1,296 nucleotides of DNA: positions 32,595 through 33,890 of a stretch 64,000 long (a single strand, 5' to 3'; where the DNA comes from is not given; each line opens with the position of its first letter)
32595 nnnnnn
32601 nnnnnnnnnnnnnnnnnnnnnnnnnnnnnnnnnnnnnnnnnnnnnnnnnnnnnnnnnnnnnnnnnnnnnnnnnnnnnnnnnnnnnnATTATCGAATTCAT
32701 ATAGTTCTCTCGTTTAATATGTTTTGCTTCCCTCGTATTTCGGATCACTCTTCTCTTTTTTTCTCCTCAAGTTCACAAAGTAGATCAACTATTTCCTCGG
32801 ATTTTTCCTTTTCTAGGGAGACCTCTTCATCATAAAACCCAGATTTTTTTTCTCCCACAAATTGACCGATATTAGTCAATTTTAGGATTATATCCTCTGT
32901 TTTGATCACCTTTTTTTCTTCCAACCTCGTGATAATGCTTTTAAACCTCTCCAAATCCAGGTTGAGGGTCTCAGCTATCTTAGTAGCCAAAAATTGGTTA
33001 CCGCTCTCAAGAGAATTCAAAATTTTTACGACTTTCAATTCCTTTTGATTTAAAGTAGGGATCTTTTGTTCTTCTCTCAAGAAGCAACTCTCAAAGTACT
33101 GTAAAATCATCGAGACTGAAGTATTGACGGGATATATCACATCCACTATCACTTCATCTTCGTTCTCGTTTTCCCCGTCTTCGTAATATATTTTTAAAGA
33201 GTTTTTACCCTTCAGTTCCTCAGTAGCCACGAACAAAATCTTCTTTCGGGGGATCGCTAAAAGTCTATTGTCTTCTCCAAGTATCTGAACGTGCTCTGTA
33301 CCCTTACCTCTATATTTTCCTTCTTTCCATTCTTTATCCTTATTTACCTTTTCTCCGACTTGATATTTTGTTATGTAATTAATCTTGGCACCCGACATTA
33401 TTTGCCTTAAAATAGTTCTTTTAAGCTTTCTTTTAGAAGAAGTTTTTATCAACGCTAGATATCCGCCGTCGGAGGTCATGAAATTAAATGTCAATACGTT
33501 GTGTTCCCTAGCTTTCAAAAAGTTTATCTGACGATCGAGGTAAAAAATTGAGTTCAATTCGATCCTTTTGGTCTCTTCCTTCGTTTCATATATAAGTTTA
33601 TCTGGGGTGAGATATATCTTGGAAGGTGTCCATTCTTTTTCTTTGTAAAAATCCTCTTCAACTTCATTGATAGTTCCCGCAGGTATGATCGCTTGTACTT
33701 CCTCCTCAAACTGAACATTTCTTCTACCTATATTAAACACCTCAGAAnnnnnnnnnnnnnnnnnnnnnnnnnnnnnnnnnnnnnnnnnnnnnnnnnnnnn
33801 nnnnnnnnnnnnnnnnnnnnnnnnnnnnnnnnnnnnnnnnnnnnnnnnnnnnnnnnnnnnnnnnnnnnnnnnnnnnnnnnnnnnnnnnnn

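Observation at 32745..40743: Three paralogous CheF-like (DUF439-like) genes with C-terminal winged-helix-like tails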

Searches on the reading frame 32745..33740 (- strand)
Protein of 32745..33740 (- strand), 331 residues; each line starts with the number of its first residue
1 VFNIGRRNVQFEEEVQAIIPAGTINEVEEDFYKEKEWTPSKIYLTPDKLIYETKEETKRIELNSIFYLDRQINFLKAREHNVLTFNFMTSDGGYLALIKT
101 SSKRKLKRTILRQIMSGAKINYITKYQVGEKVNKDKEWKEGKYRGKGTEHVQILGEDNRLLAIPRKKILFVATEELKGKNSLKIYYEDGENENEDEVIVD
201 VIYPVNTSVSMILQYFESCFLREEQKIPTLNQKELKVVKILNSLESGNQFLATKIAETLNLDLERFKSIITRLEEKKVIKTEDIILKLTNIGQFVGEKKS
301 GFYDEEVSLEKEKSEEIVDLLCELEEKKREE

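Call 3: search_protein_families(library=pfam, proteins=[window:32745-33740:-], max_evalue=0.01)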
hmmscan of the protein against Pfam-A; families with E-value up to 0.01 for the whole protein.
window:32745-33740:- (331 aa): 3 families
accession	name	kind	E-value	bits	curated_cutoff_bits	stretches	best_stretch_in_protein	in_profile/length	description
PF04283.17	CheF-arch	-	4.1e-07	30.4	25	1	33-216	20-212/218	Chemotaxis signal transduction system protein F from archaea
PF14947.12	HTH_45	-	0.0014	19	25.5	1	238-293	9-63/77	Winged helix-turn-helix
PF21984.2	DnaD_N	-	0.01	16.5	27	0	230-283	14-69/101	DnaD N-terminal domain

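Call 4: search_protein_families(library=ncbifam, proteins=[window:32745-33740:-], max_evalue=0.01)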
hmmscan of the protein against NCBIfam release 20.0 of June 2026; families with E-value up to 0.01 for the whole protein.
window:32745-33740:- (331 aa): 1 family
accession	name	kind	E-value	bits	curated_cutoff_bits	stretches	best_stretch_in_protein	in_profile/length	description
NF053610.1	Sso10a_fam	subfamily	8.2e-05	22.6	60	1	237-293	7-61/64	Sso10a family chromatin protein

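Call 16: find_homologous_proteins(query=window:32745-33740:-, max_evalue=0.001)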
Query window:32745-33740:- (331 aa): 4 proteins with E <= 0.001 among 2679 candidates.
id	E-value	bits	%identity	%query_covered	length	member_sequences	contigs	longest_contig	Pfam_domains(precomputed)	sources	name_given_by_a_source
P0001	1.5e-206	703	100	100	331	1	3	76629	PF04283.18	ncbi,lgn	-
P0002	2.3e-155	535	76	98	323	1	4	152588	PF04283.18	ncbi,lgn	-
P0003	2.2e-110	387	58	96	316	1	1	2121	PF04283.18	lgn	-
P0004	7.8e-110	385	57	96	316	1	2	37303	PF04283.18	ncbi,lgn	-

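Call 18: find_related_loci(query=window:32745-33740:-, collection=genome_contigs, flank=10000)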
Query window:32745-33740:- (331 aa) in genome_contigs; peptide patterns used: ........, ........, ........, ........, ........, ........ (x = any residue, [..] = any of these).
161 stretches matched a pattern, but none encodes a relative of the query by tblastn (E <= 1e-3).

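Call 19: list_cluster_members(proteins=[P0001, P0002, P0004, P0005, P0006, P0007, P0008, P0010])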
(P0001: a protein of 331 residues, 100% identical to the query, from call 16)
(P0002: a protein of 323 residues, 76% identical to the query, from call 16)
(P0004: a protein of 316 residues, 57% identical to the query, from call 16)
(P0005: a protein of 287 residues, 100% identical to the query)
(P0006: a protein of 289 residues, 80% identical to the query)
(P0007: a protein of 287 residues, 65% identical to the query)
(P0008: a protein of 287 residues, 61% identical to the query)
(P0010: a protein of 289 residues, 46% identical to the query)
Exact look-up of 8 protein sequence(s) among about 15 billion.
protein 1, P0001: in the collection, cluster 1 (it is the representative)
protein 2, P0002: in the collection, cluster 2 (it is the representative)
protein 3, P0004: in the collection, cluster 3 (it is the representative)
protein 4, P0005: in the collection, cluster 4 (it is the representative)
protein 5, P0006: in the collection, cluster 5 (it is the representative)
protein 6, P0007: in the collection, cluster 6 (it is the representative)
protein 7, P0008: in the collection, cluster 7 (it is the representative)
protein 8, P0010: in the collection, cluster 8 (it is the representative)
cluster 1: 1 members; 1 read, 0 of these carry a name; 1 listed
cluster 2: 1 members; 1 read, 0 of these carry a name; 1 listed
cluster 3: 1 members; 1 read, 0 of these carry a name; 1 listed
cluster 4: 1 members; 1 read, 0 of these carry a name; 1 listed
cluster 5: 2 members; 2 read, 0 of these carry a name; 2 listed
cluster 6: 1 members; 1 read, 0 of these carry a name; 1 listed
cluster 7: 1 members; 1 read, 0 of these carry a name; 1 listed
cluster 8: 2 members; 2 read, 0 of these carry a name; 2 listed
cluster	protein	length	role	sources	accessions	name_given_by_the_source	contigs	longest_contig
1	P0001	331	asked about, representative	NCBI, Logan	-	-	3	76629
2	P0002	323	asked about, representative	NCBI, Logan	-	-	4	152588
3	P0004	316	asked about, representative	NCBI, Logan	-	-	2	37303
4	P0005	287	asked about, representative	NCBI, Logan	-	-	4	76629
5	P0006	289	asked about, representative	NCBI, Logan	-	-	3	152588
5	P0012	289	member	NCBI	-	-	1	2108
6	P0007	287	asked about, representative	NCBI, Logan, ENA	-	-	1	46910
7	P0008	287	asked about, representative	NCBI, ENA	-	-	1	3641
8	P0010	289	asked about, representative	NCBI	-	-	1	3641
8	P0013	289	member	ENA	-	-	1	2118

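Call 20: find_encoding_contigs(protein=P0001, flank=10000, max_places=3)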
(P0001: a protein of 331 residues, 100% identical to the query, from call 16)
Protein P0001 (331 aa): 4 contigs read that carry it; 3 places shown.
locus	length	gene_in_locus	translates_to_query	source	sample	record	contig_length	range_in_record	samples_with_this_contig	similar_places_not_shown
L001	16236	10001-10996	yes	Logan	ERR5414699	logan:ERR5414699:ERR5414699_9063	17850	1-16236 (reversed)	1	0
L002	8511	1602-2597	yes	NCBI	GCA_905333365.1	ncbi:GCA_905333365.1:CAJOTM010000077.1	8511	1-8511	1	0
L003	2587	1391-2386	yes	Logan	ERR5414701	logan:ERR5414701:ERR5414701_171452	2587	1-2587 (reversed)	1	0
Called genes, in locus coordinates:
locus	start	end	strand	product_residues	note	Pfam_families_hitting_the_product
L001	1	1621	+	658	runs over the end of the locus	PF01627:Hpt, PF02895:H-kinase_dim, PF02518:HATPase_c, PF01584:CheW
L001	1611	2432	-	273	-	PF08241:Methyltransf_11 (faint), PF03705:CheR_N, PF13649:Methyltransf_25 (faint), PF08242:Methyltransf_12 (faint), PF01739:CheR, PF13847:Methyltransf_31 (faint)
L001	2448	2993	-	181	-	PF01584:CheW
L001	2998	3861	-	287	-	PF04283:CheF-arch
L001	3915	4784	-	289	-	PF04283:CheF-arch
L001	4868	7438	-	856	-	PF13570:Beta-prop_ACSF4 (weak), PF23381:Beta-prop_IFT122_1st (faint), PF23414:Beta-prop_EML_2 (faint), PF24807:WD40_CDC20-Fz (faint), PF25173:Beta-prop_WDR3_1st (faint)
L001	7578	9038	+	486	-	PF00989:PAS, PF08448:PAS_4, PF13426:PAS_9, PF00989:PAS, PF08448:PAS_4, PF13188:PAS_8, PF13426:PAS_9, PF02518:HATPase_c, +2 more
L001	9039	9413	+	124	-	PF00072:Response_reg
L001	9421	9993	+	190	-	PF01339:CheB_methylest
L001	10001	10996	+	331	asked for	PF04283:CheF-arch (weak)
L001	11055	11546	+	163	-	PF00258:Flavodoxin_1, PF12641:Flavodoxin_3 (weak), PF12724:Flavodoxin_5, PF03358:FMN_red (weak)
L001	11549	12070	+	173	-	PF14512:TM1586_NiRdase, PF00881:Nitroreductase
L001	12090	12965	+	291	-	PF22025:ThiI_fer, PF02926:THUMP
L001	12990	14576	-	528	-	PF00437:T2SSE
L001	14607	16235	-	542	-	?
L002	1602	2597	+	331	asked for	PF04283:CheF-arch (weak)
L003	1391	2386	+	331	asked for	PF04283:CheF-arch (weak)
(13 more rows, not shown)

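Call 21: find_encoding_contigs(protein=P0002, flank=10000, max_places=3)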
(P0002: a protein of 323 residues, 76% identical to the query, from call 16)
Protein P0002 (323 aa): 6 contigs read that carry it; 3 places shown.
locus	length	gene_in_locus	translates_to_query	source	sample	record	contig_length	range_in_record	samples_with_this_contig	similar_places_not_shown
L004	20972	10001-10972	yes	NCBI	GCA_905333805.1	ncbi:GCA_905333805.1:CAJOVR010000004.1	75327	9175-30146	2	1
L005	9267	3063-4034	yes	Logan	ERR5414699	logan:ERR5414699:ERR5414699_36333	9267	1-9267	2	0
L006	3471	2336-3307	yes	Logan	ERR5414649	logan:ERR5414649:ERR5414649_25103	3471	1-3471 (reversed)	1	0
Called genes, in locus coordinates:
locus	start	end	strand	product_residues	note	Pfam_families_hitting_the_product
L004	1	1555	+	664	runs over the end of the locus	-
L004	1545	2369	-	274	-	PF03705:CheR_N, PF08242:Methyltransf_12 (faint), PF13649:Methyltransf_25 (faint), PF01739:CheR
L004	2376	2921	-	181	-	PF01584:CheW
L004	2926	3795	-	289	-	PF04283:CheF-arch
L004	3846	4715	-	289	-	PF04283:CheF-arch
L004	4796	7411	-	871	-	PF13570:Beta-prop_ACSF4 (faint), PF23381:Beta-prop_IFT122_1st (faint)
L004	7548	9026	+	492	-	PF00989:PAS, PF08448:PAS_4 (weak), PF13188:PAS_8 (weak), PF13426:PAS_9, PF00989:PAS, PF08448:PAS_4, PF13426:PAS_9, PF02518:HATPase_c, +2 more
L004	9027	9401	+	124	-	PF00072:Response_reg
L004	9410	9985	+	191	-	PF01339:CheB_methylest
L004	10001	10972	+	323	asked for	PF04283:CheF-arch (weak)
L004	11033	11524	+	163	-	PF00258:Flavodoxin_1, PF03358:FMN_red (weak), PF12641:Flavodoxin_3 (weak), PF12724:Flavodoxin_5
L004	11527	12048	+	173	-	PF14512:TM1586_NiRdase (weak), PF00881:Nitroreductase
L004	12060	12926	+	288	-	PF22025:ThiI_fer, PF02926:THUMP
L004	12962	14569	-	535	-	PF00437:T2SSE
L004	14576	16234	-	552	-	PF00482:T2SSF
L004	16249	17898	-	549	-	PF00437:T2SSE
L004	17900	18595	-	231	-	PF06745:ATPase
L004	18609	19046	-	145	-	PF01917:Flagellin_arch-type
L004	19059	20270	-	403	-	PF01917:Flagellin_arch-type (weak)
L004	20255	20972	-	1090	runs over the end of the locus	-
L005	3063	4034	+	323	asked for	PF04283:CheF-arch (weak)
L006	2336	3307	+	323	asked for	PF04283:CheF-arch (weak)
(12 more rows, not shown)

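Call 22: find_encoding_contigs(protein=P0004, flank=10000, max_places=3)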
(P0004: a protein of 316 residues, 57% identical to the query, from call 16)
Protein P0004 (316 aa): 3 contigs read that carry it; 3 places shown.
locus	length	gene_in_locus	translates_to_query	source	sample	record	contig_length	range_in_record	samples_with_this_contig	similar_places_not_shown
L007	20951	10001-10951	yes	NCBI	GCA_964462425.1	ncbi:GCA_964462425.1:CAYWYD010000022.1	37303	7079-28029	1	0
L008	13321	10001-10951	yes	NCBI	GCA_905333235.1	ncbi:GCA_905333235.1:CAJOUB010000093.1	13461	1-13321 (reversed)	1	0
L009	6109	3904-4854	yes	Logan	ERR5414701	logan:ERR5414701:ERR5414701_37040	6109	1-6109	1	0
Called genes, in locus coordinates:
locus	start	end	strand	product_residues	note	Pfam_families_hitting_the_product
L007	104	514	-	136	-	PF01850:PIN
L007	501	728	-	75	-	PF02697:VAPB_antitox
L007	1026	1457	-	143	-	PF01909:NTP_transf_2, PF18765:Polbeta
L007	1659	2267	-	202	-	PF00535:Glycos_transf_2, PF13641:Glyco_tranf_2_3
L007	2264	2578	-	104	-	PF00085:Thioredoxin, PF06110:TXD17-like_Trx (faint), PF13098:Thioredoxin_2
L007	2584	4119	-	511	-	PF01370:Epimerase, PF16363:GDP_Man_Dehyd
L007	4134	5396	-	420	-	PF01663:Phosphodiest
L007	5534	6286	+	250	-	-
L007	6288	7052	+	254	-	PF08843:AbiEii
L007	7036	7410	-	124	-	PF00072:Response_reg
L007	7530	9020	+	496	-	PF00989:PAS, PF08448:PAS_4, PF13188:PAS_8 (weak), PF13426:PAS_9, PF00989:PAS, PF08448:PAS_4, PF13426:PAS_9, PF02518:HATPase_c, +3 more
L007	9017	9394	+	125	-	PF00072:Response_reg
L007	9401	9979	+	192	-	PF01339:CheB_methylest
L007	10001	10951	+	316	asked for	PF04283:CheF-arch (weak)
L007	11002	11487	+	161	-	PF00258:Flavodoxin_1, PF03358:FMN_red, PF12641:Flavodoxin_3 (weak), PF12724:Flavodoxin_5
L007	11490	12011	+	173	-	PF14512:TM1586_NiRdase, PF00881:Nitroreductase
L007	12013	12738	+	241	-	PF04909:Amidohydro_2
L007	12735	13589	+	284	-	PF22025:ThiI_fer, PF02926:THUMP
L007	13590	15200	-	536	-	PF00437:T2SSE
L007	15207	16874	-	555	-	PF00482:T2SSF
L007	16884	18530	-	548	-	PF00437:T2SSE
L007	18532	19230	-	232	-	PF06745:ATPase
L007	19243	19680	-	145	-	PF01917:Flagellin_arch-type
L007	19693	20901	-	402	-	PF01917:Flagellin_arch-type (weak)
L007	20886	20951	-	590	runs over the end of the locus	PF05763:DUF835, PF04519:Bactofilin (faint)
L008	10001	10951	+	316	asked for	PF04283:CheF-arch (weak)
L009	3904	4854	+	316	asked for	PF04283:CheF-arch (weak)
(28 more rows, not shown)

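Call 25: find_related_loci(query=A2, collection=genome_contigs, flank=10000)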
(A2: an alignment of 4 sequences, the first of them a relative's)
Query A2 (331 aa) in genome_contigs; peptide patterns used: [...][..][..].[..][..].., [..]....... (x = any residue, [..] = any of these).
135 stretches matched a pattern; 2 encode a relative of the query (tblastn E <= 1e-3); 2 distinct loci.
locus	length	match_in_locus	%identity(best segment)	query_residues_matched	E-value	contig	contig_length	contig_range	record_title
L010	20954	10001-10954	76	7-329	2e-167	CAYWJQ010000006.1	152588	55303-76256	MAG TPA_asm: uncultured Thermoplasmata archaeon isolate ERP127260_co1_25 genome assembly, contig: NODE_8_length_152588_c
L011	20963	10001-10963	56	3-328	3e-122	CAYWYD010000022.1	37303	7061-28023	MAG TPA_asm: uncultured Thermoplasmata archaeon isolate ERP127260_co1_119 genome assembly, contig: NODE_335_length_37303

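Call 34: search_solved_structures(query=window:32745-33740:-, max_evalue=10, show_alignments=2)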
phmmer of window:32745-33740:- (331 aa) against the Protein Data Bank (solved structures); distinct sequences matched with E-value up to 10: 0.

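Call 45: predict_structure(alignment_id=A2)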
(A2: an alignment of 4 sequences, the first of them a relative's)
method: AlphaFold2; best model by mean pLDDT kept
length: 331 residues; sequences in the alignment: 4
mean_pLDDT: 48.7   pTM: 0.35
mean pLDDT of the five models: 48.7, 42.2, 38.5, 38.5, 35.9
residues with pLDDT >= 90: 0; 70-90: 17; 50-70: 141; < 50: 173
segments of 3 or more residues with pLDDT < 50: 1-42, 66-70, 90-93, 104-150, 154-161, 191-199, 203-208, 218-226, 288-317
pLDDT, mean of each block of 10 residues (from residue 1): 30 38 33 39 52 58 51 52 56 54 49 43 36 36 39 39 57 55 57 44 48 50 49 66 56 68 75 67 49 30 30 44 55 42
secondary structure, 60 per line:
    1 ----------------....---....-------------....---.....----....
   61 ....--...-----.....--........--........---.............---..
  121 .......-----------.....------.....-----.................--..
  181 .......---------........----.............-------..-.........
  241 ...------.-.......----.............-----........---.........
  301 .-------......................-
elements in order: E17-20 H24-27 E41-44 E48-52 E57-61 E67-69 H75-79 E82-89 E92-99 H103-115 E119-127 E139-143 E150-154 E160-164 E168-176 E179-187 E197-204 H209-221 H232-243 H252-258 H263-275 H281-287 H292-301 H309-330

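Call 59: search_protein_representatives(alignment_id=A2)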
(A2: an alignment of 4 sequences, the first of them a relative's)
Query: 4 sequences, 323 profile positions. Proteins with E-value up to 0.001 (for the whole library): 10; up to 1e-10: 10; up to 1e-30: 5. The best 10 are listed.
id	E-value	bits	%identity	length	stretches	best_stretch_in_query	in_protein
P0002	2.5e-184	628.2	-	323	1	1-323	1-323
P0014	4.8e-44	167.2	-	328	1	7-299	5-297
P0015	1.2e-43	165.9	-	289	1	1-282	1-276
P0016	7.7e-36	140.2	-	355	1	11-292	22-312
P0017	9.9e-36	139.9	-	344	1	6-321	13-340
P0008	1.1e-26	110.1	-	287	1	5-285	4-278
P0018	5.6e-24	101.3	-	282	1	8-266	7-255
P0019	2.0e-20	89.6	-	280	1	27-235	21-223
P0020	1.1e-19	87.2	-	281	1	14-217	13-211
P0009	1.7e-18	83.2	-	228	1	65-285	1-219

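Call 62: find_homologous_proteins(query=A7, max_evalue=0.001)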
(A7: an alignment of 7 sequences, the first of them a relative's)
Query A7 (7 sequences) (331 aa, profile of the alignment): 13 proteins with E <= 0.001 among 7868 candidates.
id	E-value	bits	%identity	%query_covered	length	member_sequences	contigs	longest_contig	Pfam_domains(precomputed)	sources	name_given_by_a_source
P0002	4.0e-142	491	76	98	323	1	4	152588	PF04283.18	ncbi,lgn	-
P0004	1.5e-139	483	57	96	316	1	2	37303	PF04283.18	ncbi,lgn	-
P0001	3.7e-139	482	100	100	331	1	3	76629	PF04283.18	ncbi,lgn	-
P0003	5.5e-139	481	58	96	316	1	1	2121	PF04283.18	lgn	-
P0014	7.0e-127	441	27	86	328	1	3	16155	-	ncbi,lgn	-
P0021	2.7e-125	436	54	96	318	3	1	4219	PF04283.18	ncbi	-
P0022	1.9e-110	387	28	86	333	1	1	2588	-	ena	-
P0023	9.1e-110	385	29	88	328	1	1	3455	-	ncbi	ncbi:MAG: hypothetical protein ACOCSL_03670 [Thermoplasmatota archaeon]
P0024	2.6e-102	361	28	86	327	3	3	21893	-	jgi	-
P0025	5.9e-90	320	44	99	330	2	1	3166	-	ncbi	-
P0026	4.1e-78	281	31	65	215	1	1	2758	-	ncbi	ncbi:MAG: hypothetical protein ACOC5D_07260, partial [Thermoplasmatota archaeon]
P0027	1.1e-74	270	27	65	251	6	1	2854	-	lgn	-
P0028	6.6e-62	228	32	83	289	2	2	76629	PF04283.18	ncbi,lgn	-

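Call 63: find_encoding_contigs(protein=P0014, flank=8000, max_places=2)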
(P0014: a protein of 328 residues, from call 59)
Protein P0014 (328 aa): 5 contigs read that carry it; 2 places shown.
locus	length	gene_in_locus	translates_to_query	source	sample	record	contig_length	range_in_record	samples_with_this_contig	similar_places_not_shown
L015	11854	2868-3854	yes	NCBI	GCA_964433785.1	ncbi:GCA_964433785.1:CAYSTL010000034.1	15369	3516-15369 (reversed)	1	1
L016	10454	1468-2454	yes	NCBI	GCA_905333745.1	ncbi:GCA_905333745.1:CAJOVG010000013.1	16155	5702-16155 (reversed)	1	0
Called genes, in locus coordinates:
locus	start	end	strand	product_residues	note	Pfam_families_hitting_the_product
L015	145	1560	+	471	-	PF00072:Response_reg, PF13185:GAF_2, PF00989:PAS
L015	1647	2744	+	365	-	PF08442:ATP-grasp_2, PF13549:ATP-grasp_5, PF24948:Citrate_synth_N, PF00549:Ligase_CoA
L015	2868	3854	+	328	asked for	-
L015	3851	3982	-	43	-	-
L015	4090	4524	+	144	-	PF01980:TrmO_N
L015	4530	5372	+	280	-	PF00763:THF_DHG_CYH, PF02882:THF_DHG_CYH_C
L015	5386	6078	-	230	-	PF00528:BPD_transp_1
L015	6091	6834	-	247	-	PF02463:SMC_N, PF00005:ABC_tran, PF13304:AAA_21 (weak)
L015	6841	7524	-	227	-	PF00528:BPD_transp_1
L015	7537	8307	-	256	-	PF00497:SBP_bac_3, PF10613:Lig_chan-Glu_bd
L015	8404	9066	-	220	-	PF12698:ABC2_membrane_3 (weak)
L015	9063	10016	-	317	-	PF00005:ABC_tran, PF13304:AAA_21 (weak), PF13732:DrrA1-3_C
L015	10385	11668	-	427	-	PF18911:PKD_4, PF00801:PKD, PF18911:PKD_4, PF22352:K319L-like_PKD (weak), PF18911:PKD_4, PF00801:PKD, PF22352:K319L-like_PKD (weak), PF14520:HHH_5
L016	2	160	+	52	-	?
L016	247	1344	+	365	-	PF08442:ATP-grasp_2, PF13549:ATP-grasp_5, PF24948:Citrate_synth_N, PF00549:Ligase_CoA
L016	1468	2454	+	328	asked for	-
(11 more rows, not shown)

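Call 64: find_encoding_contigs(protein=P0024, flank=8000, max_places=2)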
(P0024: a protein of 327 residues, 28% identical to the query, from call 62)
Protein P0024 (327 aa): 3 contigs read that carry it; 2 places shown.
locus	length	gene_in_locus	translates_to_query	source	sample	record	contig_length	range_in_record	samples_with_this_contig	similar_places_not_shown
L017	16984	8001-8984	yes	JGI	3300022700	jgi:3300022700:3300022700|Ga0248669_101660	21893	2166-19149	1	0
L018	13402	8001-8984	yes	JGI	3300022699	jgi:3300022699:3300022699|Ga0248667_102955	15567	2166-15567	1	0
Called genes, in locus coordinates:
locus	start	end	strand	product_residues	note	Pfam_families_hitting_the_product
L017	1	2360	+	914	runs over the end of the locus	PF01411:tRNA-synt_2c, PF07973:tRNA_SAD, PF02272:DHHA1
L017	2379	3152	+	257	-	PF01925:TauE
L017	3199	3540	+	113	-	PF02635:DsrE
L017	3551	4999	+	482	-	PF00149:Metallophos (weak), PF02872:5_nucleotid_C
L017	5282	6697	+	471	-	PF00072:Response_reg, PF13185:GAF_2, PF00989:PAS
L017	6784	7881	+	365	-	PF08442:ATP-grasp_2, PF13549:ATP-grasp_5, PF24948:Citrate_synth_N, PF00549:Ligase_CoA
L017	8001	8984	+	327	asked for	-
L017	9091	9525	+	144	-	PF01980:TrmO_N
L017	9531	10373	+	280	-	PF00763:THF_DHG_CYH, PF02882:THF_DHG_CYH_C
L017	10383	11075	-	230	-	PF00528:BPD_transp_1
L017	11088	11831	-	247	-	PF02463:SMC_N, PF00005:ABC_tran, PF13304:AAA_21 (weak)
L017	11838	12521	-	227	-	PF00528:BPD_transp_1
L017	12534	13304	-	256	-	PF00497:SBP_bac_3, PF10613:Lig_chan-Glu_bd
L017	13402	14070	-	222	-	PF12730:ABC2_membrane_4 (weak), PF13346:ABC2_membrane_5 (faint)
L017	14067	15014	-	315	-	PF00005:ABC_tran, PF13304:AAA_21 (weak), PF13732:DrrA1-3_C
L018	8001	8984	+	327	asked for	-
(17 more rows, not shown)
